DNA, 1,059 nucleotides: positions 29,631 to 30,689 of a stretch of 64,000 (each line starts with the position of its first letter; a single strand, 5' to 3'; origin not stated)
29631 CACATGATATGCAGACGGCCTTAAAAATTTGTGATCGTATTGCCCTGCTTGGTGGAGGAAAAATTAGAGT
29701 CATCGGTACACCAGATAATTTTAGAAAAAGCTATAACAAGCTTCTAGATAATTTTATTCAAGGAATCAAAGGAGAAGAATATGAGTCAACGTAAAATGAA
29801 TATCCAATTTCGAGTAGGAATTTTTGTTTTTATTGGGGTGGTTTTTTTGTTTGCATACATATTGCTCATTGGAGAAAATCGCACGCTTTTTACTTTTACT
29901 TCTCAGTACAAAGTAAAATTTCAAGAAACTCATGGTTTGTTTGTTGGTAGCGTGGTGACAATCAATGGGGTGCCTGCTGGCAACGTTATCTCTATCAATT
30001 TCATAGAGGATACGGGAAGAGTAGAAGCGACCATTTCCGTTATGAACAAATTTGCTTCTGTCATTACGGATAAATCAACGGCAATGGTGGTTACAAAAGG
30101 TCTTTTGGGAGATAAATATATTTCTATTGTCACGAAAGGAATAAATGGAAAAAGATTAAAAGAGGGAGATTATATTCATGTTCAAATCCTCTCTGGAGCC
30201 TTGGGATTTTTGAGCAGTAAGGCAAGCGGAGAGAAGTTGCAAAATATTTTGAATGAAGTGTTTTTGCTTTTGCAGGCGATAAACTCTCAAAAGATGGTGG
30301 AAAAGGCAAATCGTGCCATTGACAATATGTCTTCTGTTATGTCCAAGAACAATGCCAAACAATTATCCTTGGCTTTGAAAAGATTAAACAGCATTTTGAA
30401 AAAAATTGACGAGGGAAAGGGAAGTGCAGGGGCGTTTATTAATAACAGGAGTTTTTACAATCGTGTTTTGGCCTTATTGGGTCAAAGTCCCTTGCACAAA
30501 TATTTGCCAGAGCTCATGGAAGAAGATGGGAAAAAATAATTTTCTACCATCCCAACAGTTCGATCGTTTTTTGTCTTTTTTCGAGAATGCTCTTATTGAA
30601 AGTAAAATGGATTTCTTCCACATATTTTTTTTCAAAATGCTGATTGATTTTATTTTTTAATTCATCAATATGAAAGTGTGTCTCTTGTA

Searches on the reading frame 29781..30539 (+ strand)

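Call 53: search_protein_families(library=pfam, proteins=[window:29781-30539:+], max_evalue=0.001)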
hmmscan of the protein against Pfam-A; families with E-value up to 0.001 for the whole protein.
window:29781-30539:+ (252 aa): 1 family
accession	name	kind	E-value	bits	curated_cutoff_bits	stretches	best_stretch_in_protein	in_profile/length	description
PF02470.25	MlaD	-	5.9e-16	58.9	25.1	1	41-117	3-79/81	MlaD protein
